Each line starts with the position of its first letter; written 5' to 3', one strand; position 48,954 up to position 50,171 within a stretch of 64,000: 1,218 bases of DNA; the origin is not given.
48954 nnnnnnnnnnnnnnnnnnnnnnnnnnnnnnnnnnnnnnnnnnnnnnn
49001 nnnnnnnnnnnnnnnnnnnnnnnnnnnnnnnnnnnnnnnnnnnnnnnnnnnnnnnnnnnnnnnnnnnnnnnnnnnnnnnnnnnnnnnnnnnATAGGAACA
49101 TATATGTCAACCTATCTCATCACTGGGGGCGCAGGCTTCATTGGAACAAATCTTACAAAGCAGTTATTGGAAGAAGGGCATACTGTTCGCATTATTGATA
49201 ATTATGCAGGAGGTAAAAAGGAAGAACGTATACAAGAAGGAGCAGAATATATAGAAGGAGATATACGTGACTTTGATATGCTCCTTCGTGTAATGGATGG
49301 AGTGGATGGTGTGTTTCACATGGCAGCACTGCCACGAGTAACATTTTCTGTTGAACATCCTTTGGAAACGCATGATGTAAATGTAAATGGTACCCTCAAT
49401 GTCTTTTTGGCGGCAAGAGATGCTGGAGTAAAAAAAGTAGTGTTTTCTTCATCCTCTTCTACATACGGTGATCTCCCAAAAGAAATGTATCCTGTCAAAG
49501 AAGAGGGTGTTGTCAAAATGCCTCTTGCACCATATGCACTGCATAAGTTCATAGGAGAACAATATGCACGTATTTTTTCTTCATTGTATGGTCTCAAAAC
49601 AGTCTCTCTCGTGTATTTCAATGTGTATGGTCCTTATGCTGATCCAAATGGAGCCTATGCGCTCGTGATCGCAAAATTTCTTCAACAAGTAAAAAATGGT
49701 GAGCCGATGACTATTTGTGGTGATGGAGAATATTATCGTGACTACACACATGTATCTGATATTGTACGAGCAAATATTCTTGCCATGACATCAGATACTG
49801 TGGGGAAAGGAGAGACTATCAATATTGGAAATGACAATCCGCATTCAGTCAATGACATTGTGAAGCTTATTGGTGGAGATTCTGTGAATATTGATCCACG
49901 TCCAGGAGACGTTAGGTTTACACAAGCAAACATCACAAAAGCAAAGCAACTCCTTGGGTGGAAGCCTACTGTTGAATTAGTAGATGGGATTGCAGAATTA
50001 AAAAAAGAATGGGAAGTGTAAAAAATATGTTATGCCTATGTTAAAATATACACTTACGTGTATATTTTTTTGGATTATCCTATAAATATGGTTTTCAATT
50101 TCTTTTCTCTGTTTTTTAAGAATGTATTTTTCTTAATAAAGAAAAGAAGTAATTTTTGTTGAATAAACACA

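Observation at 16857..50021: A co-directional glycan-assembly super-operon of about 33 kb, exceptionally rich in methyltransferases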

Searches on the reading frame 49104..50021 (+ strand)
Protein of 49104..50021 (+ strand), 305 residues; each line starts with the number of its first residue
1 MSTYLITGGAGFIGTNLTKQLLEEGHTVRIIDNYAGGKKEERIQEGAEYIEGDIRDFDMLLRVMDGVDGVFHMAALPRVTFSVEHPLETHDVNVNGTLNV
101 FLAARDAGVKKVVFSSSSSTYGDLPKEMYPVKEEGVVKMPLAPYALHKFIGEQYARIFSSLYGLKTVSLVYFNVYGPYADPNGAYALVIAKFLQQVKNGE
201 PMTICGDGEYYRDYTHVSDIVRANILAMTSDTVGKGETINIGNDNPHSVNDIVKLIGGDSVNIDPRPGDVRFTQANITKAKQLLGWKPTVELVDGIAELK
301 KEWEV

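Call 8: search_protein_families(library=pfam, proteins=[window:49104-50021:+])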
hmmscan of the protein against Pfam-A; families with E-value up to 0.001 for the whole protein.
window:49104-50021:+ (305 aa): 10 families
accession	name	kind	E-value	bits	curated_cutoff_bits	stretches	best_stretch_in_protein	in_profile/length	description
PF01370.27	Epimerase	-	1.2e-61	208.7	20.9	1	5-242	2-240/240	NAD dependent epimerase/dehydratase family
PF16363.11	GDP_Man_Dehyd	-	1.3e-55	189.6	27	1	5-298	1-331/332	GDP-mannose 4,6 dehydratase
PF01073.25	3Beta_HSD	-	9.7e-30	104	22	1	5-248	1-255/280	3-beta hydroxysteroid dehydrogenase/isomerase family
PF02719.21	Polysacc_synt_2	-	3.2e-16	59.8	20.2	1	5-251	2-238/293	Polysaccharide biosynthesis protein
PF13460.12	NAD_binding_10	-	2.2e-12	47.7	27.2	1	8-134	1-115/184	NAD(P)H-binding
PF05368.20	NmrA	-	9.8e-11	42.2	27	1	3-118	4-108/298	NmrA-like family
PF07993.18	NAD_binding_4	-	4.4e-08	33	20.1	0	62-130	84-154/258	Male sterility protein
PF04321.23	RmlD_sub_bind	-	1.6e-07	31.1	27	1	5-157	4-138/287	RmlD substrate binding domain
PF08659.16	KR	-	7.3e-05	23.2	22.6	1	2-122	1-142/180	KR domain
PF00106.31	adh_short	-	0.00024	21.1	26.6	1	4-101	3-116/195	short chain dehydrogenase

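Call 15: search_protein_families(library=ncbifam, proteins=[window:49104-50021:+], max_evalue=0.01)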
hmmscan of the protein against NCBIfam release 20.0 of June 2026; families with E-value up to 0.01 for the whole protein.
window:49104-50021:+ (305 aa): 42 families (the best 25 are shown)
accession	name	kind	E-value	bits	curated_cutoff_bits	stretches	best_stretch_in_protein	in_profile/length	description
NF011728.1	PRK15181.1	equivalog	3e-53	181.1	760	1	3-299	17-333/348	Vi polysaccharide biosynthesis UDP-N-acetylglucosaminuronic acid C-4 epimerase TviC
TIGR01179.1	galE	equivalog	2.9e-48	164.4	262.3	1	5-304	3-325/332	UDP-glucose 4-epimerase GalE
TIGR04180.1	EDH_00030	hypoth_equivalog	8.7e-42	143.2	475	1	5-289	2-295/297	NAD-dependent 4,6-dehydratase LegB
TIGR01181.1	dTDP_gluc_dehyt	equivalog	1.1e-36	126.5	365.1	1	4-298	2-306/321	dTDP-glucose 4,6-dehydratase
NF007956.0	PRK10675.1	subfamily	1.8e-34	119.4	394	1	4-298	3-323/338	UDP-glucose 4-epimerase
TIGR02197.1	heptose_epim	equivalog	2.9e-34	118.6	274.6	1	5-298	2-308/316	ADP-glyceromanno-heptose 6-epimerase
TIGR03466.1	HpnA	hypoth_equivalog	2.6e-25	89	367.65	1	4-160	3-157/327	hopanoid-associated sugar epimerase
NF042422.1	oxyalk_red_OleD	equivalog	4.1e-24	85.6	580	1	5-254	4-244/329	2-alkyl-3-oxoalkanoate reductase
NF007490.0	PRK10084.1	subfamily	3e-22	79.1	649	1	5-257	4-274/361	dTDP-glucose 4,6-dehydratase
NF007582.0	PRK10217.1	equivalog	3.8e-21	75.6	698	1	1-256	1-266/355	dTDP-glucose 4,6-dehydratase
NF008360.0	PRK11150.1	equivalog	1.2e-20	73.9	452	1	5-281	3-284/310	ADP-glyceromanno-heptose 6-epimerase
NF052578.1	StrlDmthSdmBMthl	equivalog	3.7e-19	69.7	600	1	3-254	2-239/328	sterol demethylase protein SdmB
NF042423.1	oxyalk_red_Shew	equivalog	1.6e-17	63.6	580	1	3-254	10-251/331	2-alkyl-3-oxoalkanoate reductase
NF008872.0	PRK11908.1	equivalog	6e-17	61.7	294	1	4-255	4-266/349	bifunctional UDP-4-keto-pentose/UDP-xylose synthase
TIGR01472.1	gmd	equivalog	4.9e-16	58.9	415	1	5-254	4-262/342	GDP-mannose 4,6-dehydratase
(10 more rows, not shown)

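Call 84: search_solved_structures(query=window:49104-50021:+, max_evalue=1e-30)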
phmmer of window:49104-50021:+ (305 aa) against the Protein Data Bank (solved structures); distinct sequences matched with E-value up to 1e-30: 40.
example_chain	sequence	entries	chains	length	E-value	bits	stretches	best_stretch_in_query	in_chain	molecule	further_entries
10ke_A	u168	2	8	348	5.8e-58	200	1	4-297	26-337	Capsular polysaccharide biosynthesis protein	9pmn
3ru9_A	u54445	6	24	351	2e-57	198.2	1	2-303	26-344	WbgU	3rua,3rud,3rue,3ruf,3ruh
3ru7_A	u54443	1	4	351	2e-57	198.2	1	2-303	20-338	WbgU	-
3lu1_A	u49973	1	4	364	2.3e-57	198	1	2-303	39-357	WbgU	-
3ruc_A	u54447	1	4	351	2.8e-57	197.8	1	2-303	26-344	WbgU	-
1sb8_A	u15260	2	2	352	3.1e-57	197.6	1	3-297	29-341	wbpP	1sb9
4zrm_A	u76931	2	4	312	4.7e-57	197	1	4-296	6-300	UDP-glucose 4-epimerase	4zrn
6dnt_A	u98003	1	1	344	2.8e-52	181.3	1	5-289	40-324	NAD-dependent epimerase/dehydratase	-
6wjb_A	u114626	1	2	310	2.8e-49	171.5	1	4-297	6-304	NAD-dependent epimerase/dehydratase family protein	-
6wj9_A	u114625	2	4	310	2.6e-48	168.3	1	4-297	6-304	NAD-dependent epimerase/dehydratase family protein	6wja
7ys8_A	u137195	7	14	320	8.1e-47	163.4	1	5-297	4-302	UDP-glucose 4-epimerase | UDP-glucose 4-epimerase along with EC 5.1.3.2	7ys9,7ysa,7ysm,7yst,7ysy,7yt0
2p5u_A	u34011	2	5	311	3.7e-43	151.4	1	4-296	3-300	UDP-glucose 4-epimerase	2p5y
6pmh_A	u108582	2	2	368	6.7e-40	140.7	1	4-298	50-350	UDP-glucose 4-epimerase related protein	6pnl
3icp_A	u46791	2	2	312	2.1e-37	132.5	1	5-297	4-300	NAD-dependent epimerase/dehydratase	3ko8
8rdg_A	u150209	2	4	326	2.2e-36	129.1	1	4-297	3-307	SDR family NAD(P)-dependent oxidoreductase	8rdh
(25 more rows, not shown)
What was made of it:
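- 47712..50021 (+): Second nucleotide-sugar dehydrogenase (47712-49091) and a WbpP/WbgU-like C4-epimerase (49104-50021). This is the conserved tail, where GC returns to 0.40. Calls 8, 15 and 84.
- Checked: 49104 matches WbpP/WbgU-type 4-epimerases (about 200 bits) better than UDP-xylose synthase (125 bits; call 84).
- Tried and rejected: 49104 as UDP-xylose synthase: rejected (call 84).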
